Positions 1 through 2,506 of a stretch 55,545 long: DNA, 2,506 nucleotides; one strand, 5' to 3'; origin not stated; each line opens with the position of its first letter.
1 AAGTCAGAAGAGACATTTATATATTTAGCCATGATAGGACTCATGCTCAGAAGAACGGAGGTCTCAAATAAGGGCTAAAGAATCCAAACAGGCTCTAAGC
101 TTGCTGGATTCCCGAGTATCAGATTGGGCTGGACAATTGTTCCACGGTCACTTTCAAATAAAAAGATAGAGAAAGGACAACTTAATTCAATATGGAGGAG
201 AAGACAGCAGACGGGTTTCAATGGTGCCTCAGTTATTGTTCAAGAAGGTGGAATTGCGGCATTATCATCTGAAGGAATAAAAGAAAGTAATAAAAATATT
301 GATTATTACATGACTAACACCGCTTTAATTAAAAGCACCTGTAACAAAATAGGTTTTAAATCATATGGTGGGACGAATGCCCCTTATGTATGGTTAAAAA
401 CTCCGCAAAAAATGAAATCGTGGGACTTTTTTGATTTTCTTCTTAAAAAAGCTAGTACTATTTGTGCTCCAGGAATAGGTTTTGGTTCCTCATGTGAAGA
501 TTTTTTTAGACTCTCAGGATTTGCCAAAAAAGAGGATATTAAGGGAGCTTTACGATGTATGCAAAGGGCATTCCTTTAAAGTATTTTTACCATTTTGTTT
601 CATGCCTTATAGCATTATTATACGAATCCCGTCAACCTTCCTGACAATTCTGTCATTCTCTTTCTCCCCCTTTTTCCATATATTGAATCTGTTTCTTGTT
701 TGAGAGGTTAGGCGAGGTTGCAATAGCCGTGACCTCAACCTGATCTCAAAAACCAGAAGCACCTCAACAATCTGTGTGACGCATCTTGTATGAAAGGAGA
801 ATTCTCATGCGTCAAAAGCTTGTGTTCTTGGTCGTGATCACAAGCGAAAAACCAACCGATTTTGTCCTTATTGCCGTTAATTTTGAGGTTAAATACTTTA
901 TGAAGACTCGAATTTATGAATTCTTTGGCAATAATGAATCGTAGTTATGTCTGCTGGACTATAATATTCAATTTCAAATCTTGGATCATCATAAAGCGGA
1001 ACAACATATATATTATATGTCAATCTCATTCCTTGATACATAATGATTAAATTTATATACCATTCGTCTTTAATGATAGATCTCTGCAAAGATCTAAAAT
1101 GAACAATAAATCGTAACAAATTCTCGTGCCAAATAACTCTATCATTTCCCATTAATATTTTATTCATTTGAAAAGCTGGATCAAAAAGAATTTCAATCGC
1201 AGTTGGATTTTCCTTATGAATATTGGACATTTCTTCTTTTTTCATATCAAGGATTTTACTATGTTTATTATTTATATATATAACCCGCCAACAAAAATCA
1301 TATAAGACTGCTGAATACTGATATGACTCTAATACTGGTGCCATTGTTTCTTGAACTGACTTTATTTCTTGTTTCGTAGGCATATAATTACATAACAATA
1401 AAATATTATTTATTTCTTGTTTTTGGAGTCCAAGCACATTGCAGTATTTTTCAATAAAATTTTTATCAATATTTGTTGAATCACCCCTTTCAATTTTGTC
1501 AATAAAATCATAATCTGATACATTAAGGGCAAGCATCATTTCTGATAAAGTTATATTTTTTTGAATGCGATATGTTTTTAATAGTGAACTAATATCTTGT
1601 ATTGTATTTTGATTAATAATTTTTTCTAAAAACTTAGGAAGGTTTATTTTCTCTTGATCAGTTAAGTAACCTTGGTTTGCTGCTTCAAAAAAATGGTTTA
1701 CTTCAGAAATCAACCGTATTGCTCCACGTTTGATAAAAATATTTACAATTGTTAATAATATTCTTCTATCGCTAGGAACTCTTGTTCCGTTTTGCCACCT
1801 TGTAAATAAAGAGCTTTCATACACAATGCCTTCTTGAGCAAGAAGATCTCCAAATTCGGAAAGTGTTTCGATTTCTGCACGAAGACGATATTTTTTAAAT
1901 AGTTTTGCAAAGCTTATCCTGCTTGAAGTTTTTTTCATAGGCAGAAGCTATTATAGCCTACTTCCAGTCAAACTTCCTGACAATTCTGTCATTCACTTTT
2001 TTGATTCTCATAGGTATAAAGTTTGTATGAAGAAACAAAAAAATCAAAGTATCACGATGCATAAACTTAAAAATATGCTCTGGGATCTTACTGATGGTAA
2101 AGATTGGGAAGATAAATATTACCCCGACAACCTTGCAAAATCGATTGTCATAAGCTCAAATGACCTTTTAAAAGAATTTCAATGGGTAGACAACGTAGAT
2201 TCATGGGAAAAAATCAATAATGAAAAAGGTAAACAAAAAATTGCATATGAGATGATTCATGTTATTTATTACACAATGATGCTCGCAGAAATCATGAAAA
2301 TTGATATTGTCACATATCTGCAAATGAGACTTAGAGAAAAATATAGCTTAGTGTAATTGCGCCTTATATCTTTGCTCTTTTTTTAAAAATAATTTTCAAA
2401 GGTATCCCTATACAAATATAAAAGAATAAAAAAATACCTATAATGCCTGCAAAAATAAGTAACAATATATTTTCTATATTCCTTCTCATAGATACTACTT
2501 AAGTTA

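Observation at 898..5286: Nucleotide-centred accessory locus: XRE regulator, MazG-like protein, NDT-like::RHH fusion and a 700-aa orphan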

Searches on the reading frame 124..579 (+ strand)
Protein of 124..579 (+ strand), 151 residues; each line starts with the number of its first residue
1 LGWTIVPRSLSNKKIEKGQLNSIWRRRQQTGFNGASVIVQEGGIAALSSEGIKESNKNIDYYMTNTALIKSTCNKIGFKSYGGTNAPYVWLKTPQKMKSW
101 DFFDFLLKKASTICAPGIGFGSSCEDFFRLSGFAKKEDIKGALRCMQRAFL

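Call 3: search_protein_families(library=pfam, proteins=[window:124-579:+], max_evalue=1)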
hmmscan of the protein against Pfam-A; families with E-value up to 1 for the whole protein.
window:124-579:+ (151 aa): 1 family
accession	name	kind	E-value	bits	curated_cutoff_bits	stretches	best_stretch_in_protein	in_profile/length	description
PF00155.27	Aminotran_1_2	-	0.0016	18.1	19.7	1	27-132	243-346/361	Aminotransferase class I and II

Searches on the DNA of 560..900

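Call 92: search_rna_families(source=window, start=560, end=900, threshold=evalue, max_evalue=1)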
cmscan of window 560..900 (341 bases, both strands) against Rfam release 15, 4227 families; matches with E-value up to 1: 0.
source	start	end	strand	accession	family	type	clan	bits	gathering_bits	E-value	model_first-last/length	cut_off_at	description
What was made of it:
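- Tried and rejected: The conserved leader at 560..900 gave no match (call 92).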

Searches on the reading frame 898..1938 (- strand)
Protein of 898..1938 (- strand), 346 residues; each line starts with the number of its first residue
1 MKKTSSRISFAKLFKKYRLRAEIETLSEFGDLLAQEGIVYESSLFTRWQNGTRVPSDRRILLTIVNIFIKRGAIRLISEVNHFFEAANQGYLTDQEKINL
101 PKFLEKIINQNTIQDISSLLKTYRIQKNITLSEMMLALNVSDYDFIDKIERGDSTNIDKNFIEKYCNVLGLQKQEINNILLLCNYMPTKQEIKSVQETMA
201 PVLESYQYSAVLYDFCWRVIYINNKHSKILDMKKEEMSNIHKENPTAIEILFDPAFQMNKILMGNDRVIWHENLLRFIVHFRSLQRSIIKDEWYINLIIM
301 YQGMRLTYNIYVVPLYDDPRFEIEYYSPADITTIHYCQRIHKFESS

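Call 3: search_protein_families(library=pfam, proteins=[window:898-1938:-], max_evalue=1)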
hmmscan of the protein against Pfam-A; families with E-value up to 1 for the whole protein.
window:898-1938:- (346 aa): 6 families
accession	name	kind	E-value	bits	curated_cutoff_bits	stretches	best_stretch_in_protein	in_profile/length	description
PF13413.12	HTH_25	-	0.0018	18.5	24.6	1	120-176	2-62/62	Helix-turn-helix domain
PF12844.13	HTH_19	-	0.0091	16.3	30.2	1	119-176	3-58/64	Helix-turn-helix domain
PF01381.28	HTH_3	-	0.016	15.6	23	1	120-175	1-54/55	Helix-turn-helix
PF13443.12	HTH_26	-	0.019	15.6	22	1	121-177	3-58/63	Cro/C1-type HTH DNA-binding domain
PF13560.12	HTH_31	-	0.17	12.7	27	0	119-175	5-60/64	Helix-turn-helix domain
PF24227.1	DUF7443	-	0.17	12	27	0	228-249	25-46/58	Domain of unknown function (DUF7443)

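Call 4: search_protein_families(library=padloc, proteins=[window:898-1938:-], max_evalue=1)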
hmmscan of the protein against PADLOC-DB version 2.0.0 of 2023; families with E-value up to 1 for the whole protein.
window:898-1938:- (346 aa): 1 family
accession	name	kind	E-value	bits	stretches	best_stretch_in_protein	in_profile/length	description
PDLC02926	HTH_VI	-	0.00015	19.9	1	116-198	2-79/92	-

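Call 8: search_protein_families(library=ncbifam, proteins=[window:898-1938:-], max_evalue=1)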
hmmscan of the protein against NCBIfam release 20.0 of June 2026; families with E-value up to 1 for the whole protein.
window:898-1938:- (346 aa): 2 families
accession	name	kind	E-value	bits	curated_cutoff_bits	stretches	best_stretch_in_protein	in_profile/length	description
TIGR02905.1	spore_yutH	equivalog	0.0039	16.3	215.05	1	190-221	233-264/313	spore coat putative kinase YutH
NF046032.1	TransRegSlrRBacil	equivalog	0.03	14.4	250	1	117-180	3-65/149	HTH-type transcriptional regulator SlrR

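Call 9: search_protein_families(library=phrogs, proteins=[window:898-1938:-], max_evalue=1)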
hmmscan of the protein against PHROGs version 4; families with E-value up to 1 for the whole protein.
window:898-1938:- (346 aa): 4 families
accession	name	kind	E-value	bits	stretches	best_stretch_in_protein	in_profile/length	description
phrog_3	-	transcription regulation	2.4e-06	28.6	1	109-207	82-168/430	transcriptional repressor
phrog_2967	-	transcription regulation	9.8e-06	26.3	1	111-208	6-99/225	transcriptional regulator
phrog_8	-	transcription regulation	0.01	16.3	1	106-172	67-211/346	transcriptional regulator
phrog_21960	-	unknown function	0.05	14.7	1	56-120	19-80/91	-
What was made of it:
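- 898..1938 (-): 346-aa regulator: an extra N-terminal HTH ('HTH-N', residues 1-105), an XRE HTH (116-176) and a MmyB-like ligand-binding domain (about 190-340). Pfam and PHROG HTH hits (calls 3, 9).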

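Call 83: search_solved_structures(query=A6, max_evalue=1)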
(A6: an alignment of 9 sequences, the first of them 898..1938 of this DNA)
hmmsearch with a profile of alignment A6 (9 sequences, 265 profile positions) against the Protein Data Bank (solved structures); distinct sequences matched with E-value up to 1: 13.
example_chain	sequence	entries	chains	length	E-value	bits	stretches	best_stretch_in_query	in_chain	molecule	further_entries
3pxp_A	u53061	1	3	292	3.4e-07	33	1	32-211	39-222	Helix-turn-helix domain protein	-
3qq6_A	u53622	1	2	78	0.0029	20.1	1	4-60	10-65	HTH-type transcriptional regulator sinR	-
5tn0_A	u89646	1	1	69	0.0033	19.9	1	5-60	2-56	HTH-type transcriptional regulator SinR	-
8bny_A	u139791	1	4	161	0.0066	18.9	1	5-87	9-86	Immunity repressor protein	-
2b5a_A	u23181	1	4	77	0.0072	18.8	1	4-60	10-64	C.BclI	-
1b0n_A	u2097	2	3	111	0.0096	18.4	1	5-60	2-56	PROTEIN (SINR PROTEIN) | HTH-TYPE TRANSCRIPTIONAL REGULATOR SINR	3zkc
3mx9_A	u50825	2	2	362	0.042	16.3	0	44-80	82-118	Protein scV3V2(G19S) | scV3V2(G19S)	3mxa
2vbj_A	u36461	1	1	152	0.084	15.3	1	44-80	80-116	DNA ENDONUCLEASE I-CREI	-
2vbl_A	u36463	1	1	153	0.13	14.7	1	44-80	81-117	DNA ENDONUCLEASE I-CREI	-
3f51_A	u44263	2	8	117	0.25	13.7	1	2-59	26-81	Clp gene regulator (ClgR)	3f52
6ttb_A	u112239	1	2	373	0.4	13.1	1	102-151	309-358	Formate dehydrogenase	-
7ewc_A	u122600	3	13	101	0.43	13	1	9-58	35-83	Putative antitoxin HigA2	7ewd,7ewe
8ezt_A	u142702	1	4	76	0.72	12.3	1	4-61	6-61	HipB(Lp)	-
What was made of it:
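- On MmyB-like transcription regulator: Profile against 3pxp: 3.4e-7 over 180 positions (call 83).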

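Call 84: search_protein_families(library=pfam, alignment_id=A6, max_evalue=0.01)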
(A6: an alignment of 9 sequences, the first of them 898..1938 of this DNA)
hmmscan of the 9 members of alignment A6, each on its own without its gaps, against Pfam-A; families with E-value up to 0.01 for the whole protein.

A. member 1, window:898-1938:- (346 aa): 2 families
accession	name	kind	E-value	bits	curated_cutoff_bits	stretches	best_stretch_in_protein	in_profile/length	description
PF13413.12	HTH_25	-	0.0018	18.5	24.6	1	120-176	2-62/62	Helix-turn-helix domain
PF12844.13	HTH_19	-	0.0091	16.3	30.2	0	119-176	3-58/64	Helix-turn-helix domain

B. families by the number of members that match (of 9 scanned): 7 families
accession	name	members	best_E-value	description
PF13560.12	HTH_31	8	2.4e-11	Helix-turn-helix domain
PF01381.28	HTH_3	7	9e-08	Helix-turn-helix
PF17765.7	MLTR_LBD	4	7.2e-07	MmyB-like transcription regulator ligand binding domain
PF12844.13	HTH_19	2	0.0076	Helix-turn-helix domain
PF18810.6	PBECR2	1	0.00036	phage-Barnase-EndoU-ColicinE5/D-RelE like nuclease2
PF13413.12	HTH_25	1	0.0018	Helix-turn-helix domain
PF19527.4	DUF6055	1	0.0097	Family of unknown function (DUF6055)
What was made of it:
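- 898..1938 (-): The profile matches 3pxp at 3.4e-7, and MLTR_LBD is hit in 4 of 9 relatives (calls 83, 84).
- On MmyB-like transcription regulator: HTH_31 in 8 and MLTR_LBD in 4 of 9 relatives (call 84).
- Closest known: MmyB-like transcription regulators. Same: Residues ~116-340 of the 346-aa protein and its 269-aa relatives match 3pxp (3.4e-7) and MLTR_LBD (calls 83, 84).
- Checked: Its C-terminal part is a MmyB-like ligand-binding domain (3pxp 3e-7; MLTR_LBD in 4 of 9 relatives; calls 83, 84).
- MmyB-like assignment in calls 83 and 84.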

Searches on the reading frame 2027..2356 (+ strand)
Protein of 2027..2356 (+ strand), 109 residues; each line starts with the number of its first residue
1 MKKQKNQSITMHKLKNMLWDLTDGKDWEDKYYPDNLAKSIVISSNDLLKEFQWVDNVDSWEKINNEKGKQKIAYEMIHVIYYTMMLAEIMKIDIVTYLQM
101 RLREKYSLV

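Call 3: search_protein_families(library=pfam, proteins=[window:2027-2356:+], max_evalue=1)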
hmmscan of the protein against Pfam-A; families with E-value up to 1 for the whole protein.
window:2027-2356:+ (109 aa): 1 family
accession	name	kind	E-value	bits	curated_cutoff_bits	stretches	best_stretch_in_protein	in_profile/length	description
PF12643.12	MazG-like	-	0.0013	19.4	27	1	39-105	2-66/85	MazG-like family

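Call 4: search_protein_families(library=padloc, proteins=[window:2027-2356:+], max_evalue=1)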
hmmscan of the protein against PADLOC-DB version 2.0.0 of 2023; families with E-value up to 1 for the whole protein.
window:2027-2356:+ (109 aa): 1 family
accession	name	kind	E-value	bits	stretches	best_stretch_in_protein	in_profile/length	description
PDLC01611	Cas4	-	0.014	13.7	1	21-103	31-106/158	"CAS-I,CAS-II,CAS-III,CAS-IV,CAS-V,CAS-VI; acquisition_associated"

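Call 8: search_protein_families(library=ncbifam, proteins=[window:2027-2356:+], max_evalue=1)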
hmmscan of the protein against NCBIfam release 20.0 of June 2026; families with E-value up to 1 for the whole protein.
window:2027-2356:+ (109 aa): 2 families
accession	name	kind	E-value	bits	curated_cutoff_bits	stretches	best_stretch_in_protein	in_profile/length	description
NF049964.1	dUTPaseEpsil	equivalog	0.00076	18.9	300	1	5-87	4-86/230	dUTPase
NF006349.0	PRK08575.1-2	equivalog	0.0051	16.2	322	1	12-102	126-219/323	5-methyltetrahydropteroyltriglutamate--homocysteine methyltransferase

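Call 9: search_protein_families(library=phrogs, proteins=[window:2027-2356:+], max_evalue=1)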
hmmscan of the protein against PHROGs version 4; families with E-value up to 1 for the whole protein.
window:2027-2356:+ (109 aa): 2 families
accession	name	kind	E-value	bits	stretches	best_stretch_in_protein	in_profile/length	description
phrog_3301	-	other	0.0001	23.3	1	11-103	50-155/169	pyrophosphatase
phrog_17908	-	unknown function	0.023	15.1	1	13-87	106-177/340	-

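Call 11: search_solved_structures(query=window:2027-2356:+, max_evalue=10)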
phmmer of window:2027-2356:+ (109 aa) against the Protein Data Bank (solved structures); distinct sequences matched with E-value up to 10: 8.
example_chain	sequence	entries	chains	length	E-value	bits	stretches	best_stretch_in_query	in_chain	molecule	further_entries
4qgp_A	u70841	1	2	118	7.3e-08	35.7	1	11-102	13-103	pyrophosphatase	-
2oie_A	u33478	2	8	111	0.0016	21.7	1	10-94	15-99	RS21-C6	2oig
7mu5_A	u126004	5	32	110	0.0036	20.6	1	10-96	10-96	dCTP pyrophosphatase 1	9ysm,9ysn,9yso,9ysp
6sqw_A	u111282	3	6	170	0.0037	20.6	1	10-95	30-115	dCTP pyrophosphatase 1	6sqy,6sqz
2a3q_A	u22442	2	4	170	0.0038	20.5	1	10-95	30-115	hypothetical protein | Protein RS21-C6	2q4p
7bgm_A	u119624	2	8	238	0.27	14.5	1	59-107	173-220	Phosphoribosyl-AMP cyclohydrolase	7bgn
8v4y_W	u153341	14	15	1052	0.69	13.3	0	50-95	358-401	SWI/SNF-related matrix-associated actin-dependent regulator of chromatin subfamily A membe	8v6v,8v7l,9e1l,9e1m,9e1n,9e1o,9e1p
7jyp_A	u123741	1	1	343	0.94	12.8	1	21-82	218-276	Thioredoxin reductase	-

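Call 54: find_homologous_proteins(query=window:2027-2356:+, max_evalue=0.001)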
Query window:2027-2356:+ (109 aa): 1 proteins with E <= 0.001 among 3 candidates.
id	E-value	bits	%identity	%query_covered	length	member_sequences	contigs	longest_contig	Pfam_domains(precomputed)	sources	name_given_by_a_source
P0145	1.7e-63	229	99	100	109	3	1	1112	-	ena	-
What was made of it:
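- Tried and rejected: The word-indexed homologue search with the MazG-like protein returned only itself (call 54), which used up one search.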

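Call 59: search_solved_structures(query=A5, max_evalue=1, show_alignments=4)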
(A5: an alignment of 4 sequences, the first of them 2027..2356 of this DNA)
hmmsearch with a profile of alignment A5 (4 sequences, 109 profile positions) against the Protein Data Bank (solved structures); distinct sequences matched with E-value up to 1: 9.
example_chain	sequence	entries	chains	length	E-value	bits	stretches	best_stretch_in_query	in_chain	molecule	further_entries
4qgp_A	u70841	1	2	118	5.3e-14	55.5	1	3-105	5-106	pyrophosphatase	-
2oie_A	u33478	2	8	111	9.1e-07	32.2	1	10-103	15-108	RS21-C6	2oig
6sqw_A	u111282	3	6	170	2e-06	31.1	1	10-104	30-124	dCTP pyrophosphatase 1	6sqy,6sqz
2a3q_A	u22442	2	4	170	2.1e-06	31.1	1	10-104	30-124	hypothetical protein | Protein RS21-C6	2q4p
7mu5_A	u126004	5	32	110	1.7e-05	28.1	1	10-95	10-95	dCTP pyrophosphatase 1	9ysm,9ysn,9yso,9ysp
4dk4_A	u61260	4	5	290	0.21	15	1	20-84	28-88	Deoxyuridine triphosphatase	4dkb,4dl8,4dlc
4dk2_A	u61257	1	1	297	0.21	14.9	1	20-84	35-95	Deoxyuridine triphosphatase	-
8crx_F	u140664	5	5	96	0.27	14.6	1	50-105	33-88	30S ribosomal protein S6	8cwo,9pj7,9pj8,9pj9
1ogk_A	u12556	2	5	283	0.76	13.2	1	25-84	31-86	DEOXYURIDINE TRIPHOSPHATASE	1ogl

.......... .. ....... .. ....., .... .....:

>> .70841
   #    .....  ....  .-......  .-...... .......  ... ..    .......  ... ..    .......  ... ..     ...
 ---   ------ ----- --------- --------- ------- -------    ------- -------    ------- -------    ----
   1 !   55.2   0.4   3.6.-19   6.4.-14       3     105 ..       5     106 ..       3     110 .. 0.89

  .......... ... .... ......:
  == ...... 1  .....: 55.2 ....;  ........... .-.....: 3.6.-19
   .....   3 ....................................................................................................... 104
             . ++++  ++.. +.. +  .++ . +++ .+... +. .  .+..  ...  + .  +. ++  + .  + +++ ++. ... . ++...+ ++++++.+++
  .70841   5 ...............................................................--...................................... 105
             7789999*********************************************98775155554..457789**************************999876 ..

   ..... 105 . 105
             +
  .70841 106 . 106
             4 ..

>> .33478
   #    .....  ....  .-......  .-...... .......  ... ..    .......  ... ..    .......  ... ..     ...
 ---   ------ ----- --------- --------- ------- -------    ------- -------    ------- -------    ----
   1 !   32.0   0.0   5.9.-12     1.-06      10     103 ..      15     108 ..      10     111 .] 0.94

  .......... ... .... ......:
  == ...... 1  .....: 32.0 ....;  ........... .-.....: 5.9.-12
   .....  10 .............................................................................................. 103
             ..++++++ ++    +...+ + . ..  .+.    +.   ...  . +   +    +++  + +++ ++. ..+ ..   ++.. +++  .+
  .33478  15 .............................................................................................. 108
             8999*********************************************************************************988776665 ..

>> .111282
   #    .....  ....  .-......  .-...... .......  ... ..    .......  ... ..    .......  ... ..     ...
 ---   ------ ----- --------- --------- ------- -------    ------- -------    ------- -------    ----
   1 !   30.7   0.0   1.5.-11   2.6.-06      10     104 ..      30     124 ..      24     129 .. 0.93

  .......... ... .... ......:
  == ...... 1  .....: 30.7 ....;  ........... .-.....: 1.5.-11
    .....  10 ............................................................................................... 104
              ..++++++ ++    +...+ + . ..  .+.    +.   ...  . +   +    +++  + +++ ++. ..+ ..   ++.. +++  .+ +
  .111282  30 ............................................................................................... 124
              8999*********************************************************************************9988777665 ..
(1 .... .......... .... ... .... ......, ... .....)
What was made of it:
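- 2027..2356 (+): 109-aa MazG/DCTPP1-like all-alpha protein with a degenerate metal-binding site. 4qgp 5e-14 and DCTPP1 1e-6 (call 59).
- On MazG / DCTPP1 NTP pyrophosphatase: 4qgp 5.3e-14 and RS21-C6/DCTPP1 about 1e-6 (call 59).
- Closest known: MazG / DCTPP1. Same: Clear homology over the whole 109-aa protein (4qgp 5e-14, call 59).
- Checked: The MazG-like protein matches PDB 4qgp at 5e-14 and DCTPP1 at 1e-6 (call 59).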

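Call 88: find_related_loci(query=A5, collection=viral_contigs, flank=6000)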
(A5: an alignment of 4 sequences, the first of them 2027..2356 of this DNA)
Query A5 (109 aa) in viral_contigs; peptide patterns used: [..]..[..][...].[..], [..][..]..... (x = any residue, [..] = any of these).
176 stretches matched a pattern, but none encodes a relative of the query by tblastn (E <= 1e-3).
